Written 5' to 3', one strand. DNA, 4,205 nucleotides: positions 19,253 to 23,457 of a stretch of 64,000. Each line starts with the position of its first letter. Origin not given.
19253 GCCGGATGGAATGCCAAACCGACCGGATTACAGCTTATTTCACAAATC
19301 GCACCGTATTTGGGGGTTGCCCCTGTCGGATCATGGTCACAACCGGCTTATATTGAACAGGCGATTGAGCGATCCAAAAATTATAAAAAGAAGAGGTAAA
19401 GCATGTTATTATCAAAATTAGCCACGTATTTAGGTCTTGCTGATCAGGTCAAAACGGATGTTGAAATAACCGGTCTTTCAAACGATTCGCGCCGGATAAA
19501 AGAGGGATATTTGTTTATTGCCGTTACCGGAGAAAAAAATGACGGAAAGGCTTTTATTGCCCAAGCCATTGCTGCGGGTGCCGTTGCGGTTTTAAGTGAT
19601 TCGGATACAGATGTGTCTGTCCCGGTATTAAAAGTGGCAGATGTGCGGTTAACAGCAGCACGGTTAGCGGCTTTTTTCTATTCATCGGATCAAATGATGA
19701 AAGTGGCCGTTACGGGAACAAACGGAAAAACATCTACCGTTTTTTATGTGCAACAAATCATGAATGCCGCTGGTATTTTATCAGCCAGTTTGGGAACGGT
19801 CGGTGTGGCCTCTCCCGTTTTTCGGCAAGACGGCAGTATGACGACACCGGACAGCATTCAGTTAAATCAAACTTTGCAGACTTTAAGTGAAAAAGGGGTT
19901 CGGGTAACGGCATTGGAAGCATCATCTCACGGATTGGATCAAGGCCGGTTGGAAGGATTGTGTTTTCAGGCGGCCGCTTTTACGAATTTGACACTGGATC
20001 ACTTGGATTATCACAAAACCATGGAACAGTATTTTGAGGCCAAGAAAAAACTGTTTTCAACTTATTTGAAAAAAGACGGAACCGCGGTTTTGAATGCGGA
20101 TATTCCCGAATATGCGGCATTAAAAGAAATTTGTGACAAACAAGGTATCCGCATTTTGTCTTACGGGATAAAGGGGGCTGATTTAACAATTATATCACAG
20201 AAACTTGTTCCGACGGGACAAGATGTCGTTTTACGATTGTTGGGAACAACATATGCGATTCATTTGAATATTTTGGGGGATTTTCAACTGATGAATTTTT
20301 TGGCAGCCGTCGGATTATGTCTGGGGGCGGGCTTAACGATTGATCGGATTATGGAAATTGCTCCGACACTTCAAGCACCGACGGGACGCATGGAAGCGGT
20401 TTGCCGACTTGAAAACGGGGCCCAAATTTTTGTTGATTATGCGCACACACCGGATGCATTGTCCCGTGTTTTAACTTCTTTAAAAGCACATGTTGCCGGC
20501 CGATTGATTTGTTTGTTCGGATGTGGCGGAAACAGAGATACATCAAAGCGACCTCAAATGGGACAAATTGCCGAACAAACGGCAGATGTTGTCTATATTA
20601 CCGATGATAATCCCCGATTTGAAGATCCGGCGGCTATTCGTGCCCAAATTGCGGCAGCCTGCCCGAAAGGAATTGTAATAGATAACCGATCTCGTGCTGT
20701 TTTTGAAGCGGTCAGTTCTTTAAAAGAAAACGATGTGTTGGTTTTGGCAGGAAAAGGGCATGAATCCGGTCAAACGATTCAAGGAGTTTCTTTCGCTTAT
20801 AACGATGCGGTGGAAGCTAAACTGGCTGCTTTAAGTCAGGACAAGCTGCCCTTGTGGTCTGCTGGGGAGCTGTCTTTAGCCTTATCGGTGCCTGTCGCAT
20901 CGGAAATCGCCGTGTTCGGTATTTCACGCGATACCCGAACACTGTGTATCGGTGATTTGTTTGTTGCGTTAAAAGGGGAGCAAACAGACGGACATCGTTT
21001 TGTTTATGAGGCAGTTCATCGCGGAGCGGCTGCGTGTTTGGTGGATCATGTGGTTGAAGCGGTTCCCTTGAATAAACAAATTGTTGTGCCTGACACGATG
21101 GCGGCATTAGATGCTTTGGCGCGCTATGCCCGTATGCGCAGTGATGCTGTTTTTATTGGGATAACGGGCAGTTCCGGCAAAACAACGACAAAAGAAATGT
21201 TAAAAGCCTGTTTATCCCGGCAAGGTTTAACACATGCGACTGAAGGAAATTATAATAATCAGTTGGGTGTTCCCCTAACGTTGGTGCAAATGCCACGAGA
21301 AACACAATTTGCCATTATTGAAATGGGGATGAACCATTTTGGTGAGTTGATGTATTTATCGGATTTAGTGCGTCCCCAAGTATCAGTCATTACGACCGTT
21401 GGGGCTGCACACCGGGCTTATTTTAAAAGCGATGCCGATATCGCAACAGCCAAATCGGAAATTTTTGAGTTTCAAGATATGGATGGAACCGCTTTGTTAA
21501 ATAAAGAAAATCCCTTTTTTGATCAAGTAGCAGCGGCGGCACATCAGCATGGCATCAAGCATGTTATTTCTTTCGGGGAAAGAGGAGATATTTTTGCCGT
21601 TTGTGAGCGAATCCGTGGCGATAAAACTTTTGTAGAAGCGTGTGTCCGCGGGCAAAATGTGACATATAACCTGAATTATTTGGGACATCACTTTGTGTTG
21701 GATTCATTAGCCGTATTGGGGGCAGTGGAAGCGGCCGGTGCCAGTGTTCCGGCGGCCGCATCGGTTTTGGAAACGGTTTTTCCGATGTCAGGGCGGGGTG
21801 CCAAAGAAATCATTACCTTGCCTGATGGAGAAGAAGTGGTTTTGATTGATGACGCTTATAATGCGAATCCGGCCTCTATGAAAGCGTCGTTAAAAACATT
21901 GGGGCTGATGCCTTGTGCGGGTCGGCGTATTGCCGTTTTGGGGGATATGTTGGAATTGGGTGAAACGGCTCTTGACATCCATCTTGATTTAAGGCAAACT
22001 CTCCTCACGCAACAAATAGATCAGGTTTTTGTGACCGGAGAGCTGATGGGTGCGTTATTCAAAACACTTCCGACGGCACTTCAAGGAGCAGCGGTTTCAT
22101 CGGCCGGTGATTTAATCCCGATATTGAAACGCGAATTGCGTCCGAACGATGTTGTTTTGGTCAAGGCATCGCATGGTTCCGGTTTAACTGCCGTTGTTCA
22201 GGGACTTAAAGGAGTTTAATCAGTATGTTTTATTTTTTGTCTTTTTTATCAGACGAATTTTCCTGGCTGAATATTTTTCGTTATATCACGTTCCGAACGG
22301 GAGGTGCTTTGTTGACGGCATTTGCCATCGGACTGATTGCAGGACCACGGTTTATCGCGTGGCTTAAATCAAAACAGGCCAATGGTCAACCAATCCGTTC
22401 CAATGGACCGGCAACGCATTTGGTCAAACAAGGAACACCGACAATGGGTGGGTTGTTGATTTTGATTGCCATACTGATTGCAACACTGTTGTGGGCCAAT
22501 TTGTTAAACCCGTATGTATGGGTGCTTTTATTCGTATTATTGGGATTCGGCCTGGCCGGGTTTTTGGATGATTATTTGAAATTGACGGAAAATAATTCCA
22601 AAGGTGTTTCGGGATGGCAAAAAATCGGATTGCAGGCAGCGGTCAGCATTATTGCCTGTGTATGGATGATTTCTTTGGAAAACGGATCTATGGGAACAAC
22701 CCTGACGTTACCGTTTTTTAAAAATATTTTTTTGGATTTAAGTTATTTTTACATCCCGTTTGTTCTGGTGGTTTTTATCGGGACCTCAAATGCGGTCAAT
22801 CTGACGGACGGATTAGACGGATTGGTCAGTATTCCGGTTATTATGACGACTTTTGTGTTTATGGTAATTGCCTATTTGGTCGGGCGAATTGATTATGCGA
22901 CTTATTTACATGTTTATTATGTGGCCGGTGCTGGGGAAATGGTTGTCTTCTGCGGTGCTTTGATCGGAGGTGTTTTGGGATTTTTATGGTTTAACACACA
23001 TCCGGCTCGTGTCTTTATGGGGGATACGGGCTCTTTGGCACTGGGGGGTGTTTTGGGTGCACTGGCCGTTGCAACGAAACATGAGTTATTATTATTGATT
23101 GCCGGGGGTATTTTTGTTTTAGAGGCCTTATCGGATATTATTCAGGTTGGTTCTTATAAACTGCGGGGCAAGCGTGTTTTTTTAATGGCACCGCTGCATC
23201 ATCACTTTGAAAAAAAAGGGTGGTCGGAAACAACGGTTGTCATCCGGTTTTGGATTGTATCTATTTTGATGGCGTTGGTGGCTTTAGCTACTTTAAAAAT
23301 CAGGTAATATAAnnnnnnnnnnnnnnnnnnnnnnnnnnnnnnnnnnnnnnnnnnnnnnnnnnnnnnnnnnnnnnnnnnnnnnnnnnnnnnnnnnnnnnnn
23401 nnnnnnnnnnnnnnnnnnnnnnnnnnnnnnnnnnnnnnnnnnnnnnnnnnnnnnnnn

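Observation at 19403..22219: In-frame MurE-MurF fusion (938 aa) in the dcw cluster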

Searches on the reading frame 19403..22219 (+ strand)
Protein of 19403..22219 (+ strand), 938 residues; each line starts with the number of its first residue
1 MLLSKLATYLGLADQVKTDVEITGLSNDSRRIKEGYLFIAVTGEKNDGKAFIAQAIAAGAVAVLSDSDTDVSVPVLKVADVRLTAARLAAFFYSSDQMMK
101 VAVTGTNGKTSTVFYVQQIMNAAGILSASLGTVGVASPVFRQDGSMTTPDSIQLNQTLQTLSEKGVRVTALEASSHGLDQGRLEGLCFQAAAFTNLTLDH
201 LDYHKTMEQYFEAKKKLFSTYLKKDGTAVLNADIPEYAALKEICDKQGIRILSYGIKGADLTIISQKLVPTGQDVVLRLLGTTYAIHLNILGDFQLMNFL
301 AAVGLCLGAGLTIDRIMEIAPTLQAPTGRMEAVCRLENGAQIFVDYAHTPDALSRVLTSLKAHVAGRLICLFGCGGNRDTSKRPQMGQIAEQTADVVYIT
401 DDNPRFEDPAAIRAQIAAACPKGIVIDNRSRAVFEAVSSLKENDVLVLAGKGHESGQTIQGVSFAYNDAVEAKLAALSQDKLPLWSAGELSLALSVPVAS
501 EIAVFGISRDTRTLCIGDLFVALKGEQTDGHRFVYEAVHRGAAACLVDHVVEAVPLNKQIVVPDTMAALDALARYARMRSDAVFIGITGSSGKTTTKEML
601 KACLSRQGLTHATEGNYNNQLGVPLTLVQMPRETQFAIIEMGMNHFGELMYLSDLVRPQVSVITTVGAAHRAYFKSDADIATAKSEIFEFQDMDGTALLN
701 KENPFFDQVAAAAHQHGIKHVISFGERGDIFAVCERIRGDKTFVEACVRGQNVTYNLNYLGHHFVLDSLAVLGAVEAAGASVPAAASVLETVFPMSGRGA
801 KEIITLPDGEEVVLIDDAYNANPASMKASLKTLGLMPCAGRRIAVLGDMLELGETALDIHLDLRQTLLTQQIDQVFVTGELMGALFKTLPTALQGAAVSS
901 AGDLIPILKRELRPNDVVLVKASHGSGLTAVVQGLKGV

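Call 3: search_protein_families(library=pfam, proteins=[window:19403-22219:+], max_evalue=0.01)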
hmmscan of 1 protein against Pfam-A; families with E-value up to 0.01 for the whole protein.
window:19403-22219:+ (938 aa): 3 families
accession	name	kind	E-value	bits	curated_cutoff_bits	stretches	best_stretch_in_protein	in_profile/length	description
PF08245.18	Mur_ligase_M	-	1.8e-93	312.5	24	2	103-305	1-199/200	Mur ligase middle domain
PF02875.26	Mur_ligase_C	-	5.6e-50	169.9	28.4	2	328-452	1-127/127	Mur ligase, glutamate ligase domain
PF01225.30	Mur_ligase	-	2.2e-16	60.4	21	2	21-76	1-78/95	Mur ligase family, catalytic domain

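Call 4: search_protein_families(library=ncbifam, proteins=[window:19403-22219:+], max_evalue=0.001)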
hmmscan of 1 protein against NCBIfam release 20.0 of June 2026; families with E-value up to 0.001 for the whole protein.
window:19403-22219:+ (938 aa): 28 families (the best 25 are shown)
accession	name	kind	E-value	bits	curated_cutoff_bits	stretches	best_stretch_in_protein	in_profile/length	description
NF008896.0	PRK11929.1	equivalog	5.3e-259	861.9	1023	1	21-936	28-957/965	bifunctional UDP-N-acetylmuramoyl-L-alanyl-D-glutamate--2,6-diaminopimelate ligase MurE/UDP-N-acetylmuramoyl-tripeptide--D-alanyl-D-alanine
NF001124.0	PRK00139.1-2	equivalog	7.4e-196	651.7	476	3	14-476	20-492/500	UDP-N-acetylmuramoyl-L-alanyl-D-glutamate--2,6-diaminopimelate ligase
TIGR01085.1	murE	subfamily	1.6e-163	545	257.3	2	19-473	1-468/472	UDP-N-acetylmuramyl-tripeptide synthetase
NF001126.0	PRK00139.1-4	equivalog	2.2e-159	531.1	373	3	15-473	16-479/486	UDP-N-acetylmuramoyl-L-alanyl-D-glutamate--2,6-diaminopimelate ligase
TIGR01143.1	murF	subfamily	4.2e-154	513.5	288.6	2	510-933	2-416/418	UDP-N-acetylmuramoyl-tripeptide--D-alanyl-D-alanine ligase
NF010693.0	PRK14093.1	equivalog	5.1e-149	497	544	3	482-935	4-464/479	UDP-N-acetylmuramoylalanyl-D-glutamyl-2,6-diaminopimelate--D-alanyl-D-alanine ligase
NF001123.0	PRK00139.1-1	equivalog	4.8e-134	447.7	586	2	15-473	13-486/493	UDP-N-acetylmuramoyl-L-alanyl-D-glutamate--2,6-diaminopimelate ligase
NF008041.0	PRK10773.1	equivalog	5.6e-106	355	551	2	499-936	19-448/453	UDP-N-acetylmuramoyl-tripeptide--D-alanyl-D-alanine ligase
NF010628.0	PRK14022.1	equivalog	2.8e-99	333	536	2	18-469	31-473/483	UDP-N-acetylmuramoyl-L-alanyl-D-glutamate--L-lysine ligase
NF008897.0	PRK11930.1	equivalog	7.9e-67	225.9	804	2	502-933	22-451/822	bifunctional UDP-N-acetylmuramoyl-tripeptide:D-alanyl-D-alanine ligase/alanine racemase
NF001130.0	PRK00139.2-4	equivalog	4.1e-64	217.2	715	2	15-468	24-502/516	UDP-N-acetylmuramoyl-L-alanyl-D-glutamate--2,6-diaminopimelate ligase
TIGR01087.1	murD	equivalog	1.2e-47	163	211.95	3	158-449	144-416/441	UDP-N-acetylmuramoyl-L-alanine--D-glutamate ligase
NF001131.0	PRK00139.2-5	equivalog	2.6e-44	151.9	1000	1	18-462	32-468/483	UDP-N-acetylmuramoyl-L-alanyl-D-glutamate--2,6-diaminopimelate ligase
TIGR01082.1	murC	equivalog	1.3e-39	136.6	335.1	2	190-410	170-390/449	UDP-N-acetylmuramate--L-alanine ligase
NF001127.0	PRK00139.2-1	equivalog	8.4e-39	133.6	997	2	286-470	317-504/520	UDP-N-acetylmuramoyl-L-alanyl-D-glutamate--2,6-diaminopimelate ligase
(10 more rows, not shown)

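Call 5: search_solved_structures(query=window:19403-22216:+, max_evalue=1e-10)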
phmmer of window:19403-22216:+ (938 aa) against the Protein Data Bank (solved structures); distinct sequences matched with E-value up to 1e-10: 20.
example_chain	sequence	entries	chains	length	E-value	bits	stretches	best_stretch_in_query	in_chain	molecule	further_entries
8f5d_A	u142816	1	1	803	1.9e-119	403.4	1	25-789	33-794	Multifunctional fusion protein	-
7b6o_A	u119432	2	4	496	2.2e-77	264.3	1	25-471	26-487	UDP-N-acetylmuramoyl-L-alanyl-D-glutamate-2,6-diaminopimelate ligase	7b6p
1e8c_A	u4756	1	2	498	1.3e-76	261.8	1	25-471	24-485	UDP-N-ACETYLMURAMOYLALANYL-D-GLUTAMATE--2,6-DIAMINOPIMELATE LIGASE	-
7b53_A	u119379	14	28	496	1.4e-76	261.7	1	25-471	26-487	UDP-N-acetylmuramoyl-L-alanyl-D-glutamate--2,6-diaminopimelate ligase | UDP-N-acetylmuramoyl-L-alanyl-D-glutamate-2,6-diaminopimelate ligase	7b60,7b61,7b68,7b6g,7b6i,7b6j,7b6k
8g6p_A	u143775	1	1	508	1.8e-75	258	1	18-475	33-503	UDP-N-acetylmuramoyl-L-alanyl-D-glutamate--2,6-diaminopimelate ligase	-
4bub_A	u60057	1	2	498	5.4e-72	246.5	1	15-460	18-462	UDP-N-ACETYLMURAMOYL-L-ALANYL-D-GLUTAMATE--LD-LYSINE LIGASE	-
7d27_A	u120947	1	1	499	6.5e-71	242.9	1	23-476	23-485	UDP-N-acetylmuramoyl-L-alanyl-D-glutamate--2,6-diaminopimelate ligase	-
2wtz_A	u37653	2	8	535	8.1e-69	236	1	16-475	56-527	UDP-N-ACETYLMURAMOYL-L-ALANYL-D-GLUTAMATE--2,6-DIAMINOPIMELATE LIGASE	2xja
8w9z_N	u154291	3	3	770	4.4e-66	226.9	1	18-415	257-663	UDP-N-acetylmuramoyl-L-alanyl-D-glutamate--2, 6-diaminopimelate ligase-like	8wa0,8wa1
4cvk_A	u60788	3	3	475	3.3e-62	214.1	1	488-937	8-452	UDP-N-acetylmuramoyl-tripeptide--D-alanyl-D-alanine ligase | UDP-N-ACETYLMURAMOYL-TRIPEPTIDE--D-ALANYL-D- ALANINE LIGASE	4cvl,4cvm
4qdi_A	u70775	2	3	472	2.4e-61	211.2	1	506-887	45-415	UDP-N-acetylmuramoyl-tripeptide--D-alanyl-D-alanine ligase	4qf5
4ziy_A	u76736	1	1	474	1.7e-60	208.4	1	506-887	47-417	UDP-N-acetylmuramoyl-tripeptide--D-alanyl-D-alanine ligase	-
4c12_A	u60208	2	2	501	6.1e-60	206.6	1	20-461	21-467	UDP-N-ACETYLMURAMOYL-L-ALANYL-D-GLUTAMATE--L-LYSINE LIGASE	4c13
1gg4_A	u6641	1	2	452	1e-54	189.3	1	500-935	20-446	UDP-N-ACETYLMURAMOYLALANYL-D-GLUTAMYL-2,6-DIAMINOPIMELATE-D-ALANYL-D-ALANYL LIGASE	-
8qma_O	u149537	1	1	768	4.1e-53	184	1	18-412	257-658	PAP11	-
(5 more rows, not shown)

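Call 9: find_homologous_proteins(query=window:19403-22216:+, max_evalue=1e-20)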
Query window:19403-22216:+ (938 aa): 6981 proteins with E <= 1e-20 among 8000 candidates; the best 120 are listed.
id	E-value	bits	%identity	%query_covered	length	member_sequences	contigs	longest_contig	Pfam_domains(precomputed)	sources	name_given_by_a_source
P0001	0.0e+0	2048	99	100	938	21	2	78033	PF02875.27,PF08245.19,PF01225.31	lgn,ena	-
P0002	0.0e+0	1805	86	100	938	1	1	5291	PF02875.27,PF08245.19,PF01225.31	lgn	-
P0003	0.0e+0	1540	73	100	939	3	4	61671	PF02875.27,PF08245.19,PF01225.31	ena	-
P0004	0.0e+0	1185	58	100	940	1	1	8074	PF02875.27,PF08245.19,PF01225.31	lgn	-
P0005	0.0e+0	1166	58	98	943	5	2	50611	PF02875.27,PF08245.19,PF01225.31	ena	-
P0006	0.0e+0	1137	56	100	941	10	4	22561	PF02875.27,PF08245.19,PF01225.31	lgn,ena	-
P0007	0.0e+0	1136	56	100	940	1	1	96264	PF02875.27,PF08245.19,PF01225.31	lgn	-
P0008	0.0e+0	1134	56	98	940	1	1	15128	PF02875.27,PF08245.19,PF01225.31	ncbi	-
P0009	0.0e+0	1133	55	100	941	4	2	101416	PF02875.27,PF08245.19,PF01225.31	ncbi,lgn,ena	-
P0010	0.0e+0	1133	56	100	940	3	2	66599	PF02875.27,PF08245.19,PF01225.31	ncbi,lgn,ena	-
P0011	0.0e+0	1129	56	100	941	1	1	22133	PF02875.27,PF08245.19,PF01225.31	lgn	-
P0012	0.0e+0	1122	55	98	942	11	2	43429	PF02875.27,PF08245.19,PF01225.31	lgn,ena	-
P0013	0.0e+0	1121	57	98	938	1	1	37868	PF02875.27,PF08245.19,PF01225.31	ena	-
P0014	0.0e+0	1117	55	100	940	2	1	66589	PF02875.27,PF08245.19,PF01225.31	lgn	-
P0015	0.0e+0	1111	56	98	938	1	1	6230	PF02875.27,PF08245.19,PF01225.31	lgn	-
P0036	0.0e+0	1073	54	98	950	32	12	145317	PF02875.27,PF08245.19,PF01225.31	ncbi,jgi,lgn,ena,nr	ncbi:MAG: UDP-N-acetylmuramoyl-L-alanyl-D-glutamate--2,6-diaminopimelate ligase [Alphaproteobacteria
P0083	0.0e+0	1023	51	99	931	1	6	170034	PF02875.27,PF08245.19,PF01225.31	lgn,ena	-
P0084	0.0e+0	1023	54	98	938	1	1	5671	PF02875.27,PF08245.19,PF01225.31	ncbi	ncbi:MAG: UDP-N-acetylmuramoyl-L-alanyl-D-glutamate--2,6-diaminopimelate ligase [Alphaproteobacteria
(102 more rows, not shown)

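Call 10: find_related_loci(query=window:19403-22216:+, collection=genome_contigs, flank=6000)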
Query window:19403-22216:+ (938 aa) in genome_contigs; peptide patterns used: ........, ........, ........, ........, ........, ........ (x = any residue, [..] = any of these).
600 stretches matched a pattern (row limit reached: there are more); 581 encode a relative of the query (tblastn E <= 1e-3); the best 80 are kept; 80 distinct loci.
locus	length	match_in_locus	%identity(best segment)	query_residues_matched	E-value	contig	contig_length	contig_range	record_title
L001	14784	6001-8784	54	10-937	0e+0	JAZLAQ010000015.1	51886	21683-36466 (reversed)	MAG: Alphaproteobacteria bacterium isolate T1900045075_TC20190069.MAGScoT_cleanbin_000004 SGB_4630_k141_2650775, whole g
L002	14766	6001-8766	53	10-937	0e+0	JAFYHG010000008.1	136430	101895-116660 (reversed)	MAG: Alphaproteobacteria bacterium isolate RGIG7089 Sheep_Rumen.Co__c1003935, whole genome shotgun sequence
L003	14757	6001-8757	54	16-937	0e+0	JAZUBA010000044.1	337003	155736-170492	MAG: Alphaproteobacteria bacterium isolate T1900045318_YK20190007.MAGScoT_cleanbin_000005 SGB_6327_k141_2279381, whole g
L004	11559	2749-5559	53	1-937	0e+0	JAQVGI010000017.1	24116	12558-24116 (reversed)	MAG: Alphaproteobacteria bacterium isolate STE_179 NODE_4446_length_24116_cov_4.656676_Sandtown_E, whole genome shotgun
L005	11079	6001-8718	50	32-938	0e+0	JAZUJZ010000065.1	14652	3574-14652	MAG: Alphaproteobacteria bacterium isolate T1900045249_TH20190019.MAGScoT_cleanbin_000104 SGB_5738_k141_5440311, whole g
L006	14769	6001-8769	44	18-936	0e+0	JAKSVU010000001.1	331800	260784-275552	MAG: Alphaproteobacteria bacterium isolate Horse_feces367 MAG367_1, whole genome shotgun sequence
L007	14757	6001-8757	52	10-937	0e+0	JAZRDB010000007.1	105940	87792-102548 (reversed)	MAG: Alphaproteobacteria bacterium isolate T1900045509_YK20190203.MAGScoT_cleanbin_000008 SGB_7547_k141_2340010, whole g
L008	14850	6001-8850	43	19-936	0e+0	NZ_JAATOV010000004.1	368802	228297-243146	Thalassospira lucentensis strain HF2 NODE_4_length_368802_cov_7.034503, whole genome shotgun sequence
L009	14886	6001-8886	39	20-935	0e+0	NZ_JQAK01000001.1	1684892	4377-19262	Candidatus Paracaedibacter symbiosus strain PRA9 Scaffold_1, whole genome shotgun sequence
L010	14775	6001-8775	33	1-935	8e-142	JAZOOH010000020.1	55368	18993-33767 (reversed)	MAG: Acutalibacteraceae bacterium isolate T1900045632_YK20190326.MAGScoT_cleanbin_000006 SGB_8063_k141_262482, whole gen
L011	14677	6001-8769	34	19-935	2e-136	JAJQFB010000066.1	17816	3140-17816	MAG: Clostridiales bacterium isolate MI.B8_6 NODE_764_length_17816_cov_39.016384, whole genome shotgun sequence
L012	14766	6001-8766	35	25-935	5e-136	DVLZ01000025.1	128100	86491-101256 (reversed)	MAG TPA_asm: Candidatus Aphodousia faecavium isolate 10345 CHK104__C609303_L128100_ERR2241852, whole genome shotgun sequ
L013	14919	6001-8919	36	22-936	9e-136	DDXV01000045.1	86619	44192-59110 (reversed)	MAG TPA_asm: Syntrophaceae bacterium UBA2251 UBA2251_contig_5479, whole genome shotgun sequence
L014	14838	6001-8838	34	1-935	1e-139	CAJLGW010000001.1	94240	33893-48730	MAG TPA_asm: uncultured Sutterella sp. isolate ERR1600570-bin.23 genome assembly, contig: NODE_260_length_94240_cov_15.0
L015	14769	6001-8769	33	1-935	3e-131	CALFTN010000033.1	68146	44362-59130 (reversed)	MAG TPA_asm: uncultured Clostridia bacterium isolate SRR6425825_bin.100_CONCOCT_v1.1_MAG genome assembly, contig: ERZ176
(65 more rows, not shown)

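Call 25: find_encoding_contigs(protein=P0001, flank=3000, max_places=4)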
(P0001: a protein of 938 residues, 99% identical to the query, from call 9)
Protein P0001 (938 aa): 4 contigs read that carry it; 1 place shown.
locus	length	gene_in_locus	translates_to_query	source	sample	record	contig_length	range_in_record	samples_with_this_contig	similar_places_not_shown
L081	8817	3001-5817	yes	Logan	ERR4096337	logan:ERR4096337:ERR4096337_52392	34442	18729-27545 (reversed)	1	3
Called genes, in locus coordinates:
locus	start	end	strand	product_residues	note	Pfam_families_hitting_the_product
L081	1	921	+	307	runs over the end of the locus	PF01795:Methyltransf_5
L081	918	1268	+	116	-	-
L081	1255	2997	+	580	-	PF03717:PBP_dimer, PF00905:Transpeptidase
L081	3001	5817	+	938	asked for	PF01225:Mur_ligase, PF08245:Mur_ligase_M, PF02875:Mur_ligase_C, PF08245:Mur_ligase_M, PF02875:Mur_ligase_C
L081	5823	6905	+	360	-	PF10555:MraY_sig1 (weak), PF00953:Glycos_transf_4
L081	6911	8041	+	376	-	PF01098:FTSW_RODA_SPOVE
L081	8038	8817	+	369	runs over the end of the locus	PF03033:Glyco_transf_28, PF04101:Glyco_tran_28_C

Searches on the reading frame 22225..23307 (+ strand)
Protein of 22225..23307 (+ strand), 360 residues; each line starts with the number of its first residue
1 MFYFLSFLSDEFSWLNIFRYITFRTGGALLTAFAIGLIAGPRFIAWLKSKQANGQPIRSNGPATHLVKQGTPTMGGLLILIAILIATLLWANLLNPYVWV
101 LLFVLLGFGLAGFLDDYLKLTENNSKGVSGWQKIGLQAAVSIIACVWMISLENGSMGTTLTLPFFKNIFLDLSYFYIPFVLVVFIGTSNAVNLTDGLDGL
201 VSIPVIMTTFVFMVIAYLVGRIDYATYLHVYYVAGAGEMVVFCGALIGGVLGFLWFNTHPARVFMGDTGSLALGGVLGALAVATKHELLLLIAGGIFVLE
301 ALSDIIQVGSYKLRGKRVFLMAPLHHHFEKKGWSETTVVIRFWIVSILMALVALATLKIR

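Call 14: search_protein_families(library=ncbifam, proteins=[window:22225-23307:+], max_evalue=0.00001)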
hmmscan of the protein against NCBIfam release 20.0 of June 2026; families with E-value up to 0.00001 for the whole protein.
window:22225-23307:+ (360 aa): 3 families
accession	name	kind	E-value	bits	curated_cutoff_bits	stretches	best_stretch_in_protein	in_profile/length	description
TIGR00445.1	mraY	equivalog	2.5e-126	421.5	192.05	1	37-360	2-321/321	phospho-N-acetylmuramoyl-pentapeptide-transferase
NF053644.1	MraY_archaea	equivalog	1.5e-33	116.6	450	2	169-354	175-340/340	pseudomurein biosynthesis MraY family phospho-N-acetylmuramoyl-pentapeptide-transferase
TIGR02380.1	ECA_wecA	exception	5.2e-06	25.8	326.05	0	70-352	39-304/346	UDP-N-acetylglucosamine--undecaprenyl-phosphate N-acetylglucosaminephosphotransferase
